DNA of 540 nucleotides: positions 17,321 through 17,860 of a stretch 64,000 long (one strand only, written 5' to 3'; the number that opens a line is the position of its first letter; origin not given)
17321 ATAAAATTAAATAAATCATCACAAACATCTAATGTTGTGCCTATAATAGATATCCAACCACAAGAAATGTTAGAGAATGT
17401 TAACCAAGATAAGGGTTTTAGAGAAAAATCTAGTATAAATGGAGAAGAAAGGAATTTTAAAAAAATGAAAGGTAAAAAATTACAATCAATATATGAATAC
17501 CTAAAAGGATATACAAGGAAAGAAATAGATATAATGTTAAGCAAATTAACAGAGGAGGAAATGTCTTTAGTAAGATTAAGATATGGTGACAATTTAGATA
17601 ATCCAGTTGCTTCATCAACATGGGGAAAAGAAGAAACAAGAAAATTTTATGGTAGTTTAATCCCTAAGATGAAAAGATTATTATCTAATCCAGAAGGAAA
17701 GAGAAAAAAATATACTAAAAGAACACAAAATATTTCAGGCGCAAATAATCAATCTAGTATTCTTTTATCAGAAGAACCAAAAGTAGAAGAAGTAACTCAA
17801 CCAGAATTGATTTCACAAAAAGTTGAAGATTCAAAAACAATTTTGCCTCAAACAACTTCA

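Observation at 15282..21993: Integrase-linked ~6.7 kb island after secA with only regulatory-looking cargo (oversized sigma factor + two TPR proteins)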

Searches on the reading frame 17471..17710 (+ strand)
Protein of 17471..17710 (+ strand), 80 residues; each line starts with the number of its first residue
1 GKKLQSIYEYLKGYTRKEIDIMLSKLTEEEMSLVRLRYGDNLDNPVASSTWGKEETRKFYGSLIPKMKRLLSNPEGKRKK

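Call 89: search_protein_representatives(protein=window:17471-17710:+)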
Query: 80 residues. Proteins with E-value up to 0.001 (for the whole library): 724; up to 1e-10: 382; up to 1e-30: 74. The best 150 are listed.
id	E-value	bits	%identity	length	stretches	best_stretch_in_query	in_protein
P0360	5.0e-148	493.5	42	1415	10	3-79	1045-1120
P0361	1.8e-116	393.4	39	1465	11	1-75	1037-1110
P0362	6.1e-111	375.8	39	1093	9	1-76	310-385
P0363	1.2e-103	352.6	37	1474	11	1-75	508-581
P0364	3.4e-102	348.0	36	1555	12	5-78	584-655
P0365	1.7e-101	345.8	44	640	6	3-79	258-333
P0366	8.8e-98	334.0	34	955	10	5-75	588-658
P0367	1.1e-85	295.6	45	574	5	2-71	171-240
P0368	4.4e-78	271.5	49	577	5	3-74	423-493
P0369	5.7e-75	261.6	48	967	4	2-80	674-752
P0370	8.8e-71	248.3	36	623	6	2-72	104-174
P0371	1.1e-70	248.0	34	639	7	1-75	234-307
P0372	1.1e-69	244.8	43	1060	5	3-78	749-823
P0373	9.1e-69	241.9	37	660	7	3-74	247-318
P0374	4.1e-63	224.0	38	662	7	5-75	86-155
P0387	5.3e-49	179.2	49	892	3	1-79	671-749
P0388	2.9e-48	176.8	45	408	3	3-75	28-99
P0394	1.6e-44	165.0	37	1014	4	2-75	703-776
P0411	2.1e-35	136.0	48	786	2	2-78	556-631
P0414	3.7e-35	135.2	50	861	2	2-76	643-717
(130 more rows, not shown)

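Call 90: search_protein_families(library=pfam, proteins=[P0360, P0362, P0365, P0369, P0372, P0387, P0388, P0394, P0411, P0414], max_evalue=0.001)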
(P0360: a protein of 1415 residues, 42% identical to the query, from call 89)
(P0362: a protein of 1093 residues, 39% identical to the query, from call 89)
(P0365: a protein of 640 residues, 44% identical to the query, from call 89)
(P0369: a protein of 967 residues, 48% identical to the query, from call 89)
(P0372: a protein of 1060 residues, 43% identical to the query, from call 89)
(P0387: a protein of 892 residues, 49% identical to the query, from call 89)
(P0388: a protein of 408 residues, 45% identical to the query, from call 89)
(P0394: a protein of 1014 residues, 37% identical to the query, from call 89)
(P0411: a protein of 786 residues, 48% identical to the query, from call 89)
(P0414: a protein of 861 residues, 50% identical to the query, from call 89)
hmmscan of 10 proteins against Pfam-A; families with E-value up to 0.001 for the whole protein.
P0360 (1415 aa): 14 families
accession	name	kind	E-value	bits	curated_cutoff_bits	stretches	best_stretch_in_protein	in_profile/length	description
PF04545.22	Sigma70_r4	-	5.1e-33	112.8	24.1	2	415-462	5-49/50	Sigma-70, region 4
PF04542.20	Sigma70_r2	-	1.6e-20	73.1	24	1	243-312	1-70/71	Sigma-70 region 2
PF04539.22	Sigma70_r3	-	2.6e-13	50.3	25.3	1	322-396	1-77/78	Sigma-70 region 3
PF08281.18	Sigma70_r4_2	-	1.7e-10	40.8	25.7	0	829-856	2-29/54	Sigma-70, region 4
PF12024.13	DUF3512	-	1.1e-08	35.6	23.4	0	646-711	85-149/186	Domain of unknown function (DUF3512)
PF00140.25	Sigma70_r1_2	-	1.3e-08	35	22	1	205-237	1-33/34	Sigma-70 factor, region 1.2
PF18039.7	UBA_6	-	1.5e-05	25.4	23.5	0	345-385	5-38/42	UBA-like domain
PF13684.11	FakA-like_C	-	3.6e-05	23.7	23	0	674-715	152-193/216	Fatty acid kinase subunit A-like, C-terminal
PF14394.12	DUF4423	-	4.2e-05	23.9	30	0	327-451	22-144/165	Domain of unknown function (DUF4423)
PF08637.16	NCA2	-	0.0004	20.1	20.6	0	825-863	87-125/289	ATP synthase regulation protein NCA2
PF19775.4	DUF6261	-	0.00053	20.4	27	0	709-751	7-49/154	Family of unknown function (DUF6261)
PF03448.22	MgtE_N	-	0.00055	20.9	25.9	0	821-867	44-90/102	MgtE intracellular N domain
PF18152.6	DAHP_snth_FXD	-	0.00057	20.1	27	0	670-694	7-31/67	DAHP synthase ferredoxin-like domain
PF07499.19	RuvA_C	-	0.00082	20.2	24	0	749-766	15-33/47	RuvA, C-terminal domain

P0362 (1093 aa): 6 families
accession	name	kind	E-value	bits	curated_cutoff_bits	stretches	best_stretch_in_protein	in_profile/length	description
PF08281.18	Sigma70_r4_2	-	9.8e-28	96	25.7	0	667-694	2-29/54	Sigma-70, region 4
PF04545.22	Sigma70_r4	-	1.7e-21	75.9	24.1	0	672-693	1-22/50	Sigma-70, region 4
PF13684.11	FakA-like_C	-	2e-17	63.8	23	0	835-875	151-191/216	Fatty acid kinase subunit A-like, C-terminal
PF14106.11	DUF4279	-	2.7e-11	44.2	25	0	828-860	46-77/116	Domain of unknown function (DUF4279)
PF18039.7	UBA_6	-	1.3e-08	35.1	23.5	0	494-508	13-27/42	UBA-like domain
PF03448.22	MgtE_N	-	1.9e-05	25.6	25.9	0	405-429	70-94/102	MgtE intracellular N domain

P0365 (640 aa): 16 families
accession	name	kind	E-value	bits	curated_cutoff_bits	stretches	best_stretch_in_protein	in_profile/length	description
PF08281.18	Sigma70_r4_2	-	2.7e-15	56.2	25.7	0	194-220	1-27/54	Sigma-70, region 4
PF04545.22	Sigma70_r4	-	9.2e-14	51.1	24.1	0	47-68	1-22/50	Sigma-70, region 4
PF20196.3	DUF6559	-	3e-12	47.1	27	0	411-465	18-74/126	Family of unknown function (DUF6559)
PF18039.7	UBA_6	-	2.7e-08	34.1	23.5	0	347-359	13-25/42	UBA-like domain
PF03448.22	MgtE_N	-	7e-08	33.4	25.9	0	264-312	44-92/102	MgtE intracellular N domain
PF09345.15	SiaC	-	1.6e-07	31.5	24.5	0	224-281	21-76/120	SiaC family regulatory phosphoprotein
PF12024.13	DUF3512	-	3e-07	30.9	23.4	0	346-380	110-143/186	Domain of unknown function (DUF3512)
PF19314.4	DUF5917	-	6.6e-07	29.8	27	0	393-447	35-88/94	Family of unknown function (DUF5917)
PF20811.2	PARG_cat_N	-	7.3e-07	29.9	25.6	0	461-509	2-44/118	Poly (ADP-ribose) glycohydrolase (PARG), helical domain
PF07299.16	EF-G-binding_N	-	9.3e-07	29.7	27.1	0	108-137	27-56/83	Elongation factor G-binding protein, N-terminal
PF17997.7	Cry1Ac_D5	-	1.2e-06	28.9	25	0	189-223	63-95/173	Insecticidal delta-endotoxin CryIA(c) domain 5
PF13684.11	FakA-like_C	-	3.3e-06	27.1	23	0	426-463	152-189/216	Fatty acid kinase subunit A-like, C-terminal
PF06435.16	DUF1079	-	2.7e-05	24.5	27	0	340-355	4-19/31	Repeat of unknown function (DUF1079)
PF08713.17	DNA_alkylation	-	2.8e-05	24.3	21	0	431-504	3-63/213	DNA alkylation repair enzyme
PF10725.14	DUF2517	-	3.1e-05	24.1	25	0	384-396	29-41/61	Protein of unknown function (DUF2517)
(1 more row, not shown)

P0369 (967 aa): 6 families
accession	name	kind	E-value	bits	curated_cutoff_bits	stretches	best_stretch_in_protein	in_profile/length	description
PF04545.22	Sigma70_r4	-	9.5e-27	92.7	24.1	1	416-464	5-49/50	Sigma-70, region 4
PF04542.20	Sigma70_r2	-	1.2e-20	73.5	24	1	244-313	1-70/71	Sigma-70 region 2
PF04539.22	Sigma70_r3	-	5.8e-15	55.6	25.3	1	323-393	1-71/78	Sigma-70 region 3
PF00140.25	Sigma70_r1_2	-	5.7e-09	36.2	22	1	206-229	1-24/34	Sigma-70 factor, region 1.2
PF08281.18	Sigma70_r4_2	-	5.8e-06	26.3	25.7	0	767-793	1-27/54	Sigma-70, region 4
PF16804.11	DUF5071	-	0.00027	21.7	27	0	712-783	35-104/119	Domain of unknown function (DUF5071)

P0372 (1060 aa): 6 families
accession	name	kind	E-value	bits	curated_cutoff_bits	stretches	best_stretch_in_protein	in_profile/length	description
PF04545.22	Sigma70_r4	-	8.1e-29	99.3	24.1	1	407-455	5-49/50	Sigma-70, region 4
PF04542.20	Sigma70_r2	-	3.1e-22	78.6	24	1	234-303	1-70/71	Sigma-70 region 2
PF04539.22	Sigma70_r3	-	1e-13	51.6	25.3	1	313-381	1-69/78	Sigma-70 region 3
PF08281.18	Sigma70_r4_2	-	1.1e-13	51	25.7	0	334-350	28-44/54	Sigma-70, region 4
PF00140.25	Sigma70_r1_2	-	1.9e-12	47.4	22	1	196-227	1-32/34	Sigma-70 factor, region 1.2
PF14969.11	DUF4508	-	0.00039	21.1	27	0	463-523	26-89/97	Domain of unknown function (DUF4508)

P0387 (892 aa): 4 families
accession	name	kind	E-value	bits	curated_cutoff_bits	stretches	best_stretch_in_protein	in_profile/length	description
PF04542.20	Sigma70_r2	-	1.4e-22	79.6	24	1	236-305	1-70/71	Sigma-70 region 2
PF04545.22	Sigma70_r4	-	9.1e-21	73.6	24.1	1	409-458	5-50/50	Sigma-70, region 4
PF04539.22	Sigma70_r3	-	7.5e-18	64.9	25.3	1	315-390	1-76/78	Sigma-70 region 3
PF00140.25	Sigma70_r1_2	-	1.3e-07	31.9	22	1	198-227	1-30/34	Sigma-70 factor, region 1.2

P0388 (408 aa): 4 families
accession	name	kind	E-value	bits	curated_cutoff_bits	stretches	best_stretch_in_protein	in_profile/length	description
PF04545.22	Sigma70_r4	-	7.6e-08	32.2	24.1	0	47-68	1-22/50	Sigma-70, region 4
PF08281.18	Sigma70_r4_2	-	1.3e-07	31.6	25.7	0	42-67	2-27/54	Sigma-70, region 4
PF20196.3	DUF6559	-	6.3e-06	26.7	27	0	180-233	19-74/126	Family of unknown function (DUF6559)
PF20811.2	PARG_cat_N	-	9.1e-05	23.1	25.6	0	229-277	2-44/118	Poly (ADP-ribose) glycohydrolase (PARG), helical domain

P0394 (1014 aa): 5 families
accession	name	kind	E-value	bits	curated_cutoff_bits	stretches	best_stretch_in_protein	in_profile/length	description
PF04545.22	Sigma70_r4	-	1.1e-31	108.6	24.1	1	423-472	5-50/50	Sigma-70, region 4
PF04542.20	Sigma70_r2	-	2.1e-21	75.9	24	1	250-316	1-67/71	Sigma-70 region 2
PF08281.18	Sigma70_r4_2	-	3.2e-13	49.5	25.7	0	636-661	3-28/54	Sigma-70, region 4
PF04539.22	Sigma70_r3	-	1.8e-10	41.2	25.3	1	329-402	1-74/78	Sigma-70 region 3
PF12462.13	Helicase_IV_N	-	7.3e-08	33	24.5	0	602-686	62-146/163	DNA helicase IV / RNA helicase N terminal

P0411 (786 aa): 4 families
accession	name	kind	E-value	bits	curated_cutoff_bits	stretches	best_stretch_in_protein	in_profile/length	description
PF04545.22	Sigma70_r4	-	1.6e-22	79.2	24.1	1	337-385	5-49/50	Sigma-70, region 4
PF04542.20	Sigma70_r2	-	7.7e-19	67.7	24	1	160-224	1-65/71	Sigma-70 region 2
PF04539.22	Sigma70_r3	-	2.4e-12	47.2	25.3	1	241-310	3-68/78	Sigma-70 region 3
PF00140.25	Sigma70_r1_2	-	6.8e-09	36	22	1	122-154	1-33/34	Sigma-70 factor, region 1.2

P0414 (861 aa): 4 families
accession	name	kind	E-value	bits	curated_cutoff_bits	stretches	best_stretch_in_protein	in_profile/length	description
PF04542.20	Sigma70_r2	-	1.2e-20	73.5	24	1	229-297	2-70/71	Sigma-70 region 2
PF04545.22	Sigma70_r4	-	1.4e-18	66.6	24.1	1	400-446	5-47/50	Sigma-70, region 4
PF04539.22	Sigma70_r3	-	5.6e-17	62.1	25.3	1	307-375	1-70/78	Sigma-70 region 3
PF00140.25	Sigma70_r1_2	-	7.7e-06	26.2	22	1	190-213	1-24/34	Sigma-70 factor, region 1.2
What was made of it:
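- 16634..18163 (+): Sigma factor, 509 aa. Residues 7-216 are SigK/SigE-like without a pro-sequence. Residues ~220-509 are an extension with one ~75-aa repeat (nt 17471-17710) and a terminal region-4-like segment. Repeat family (calls 89, 90).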
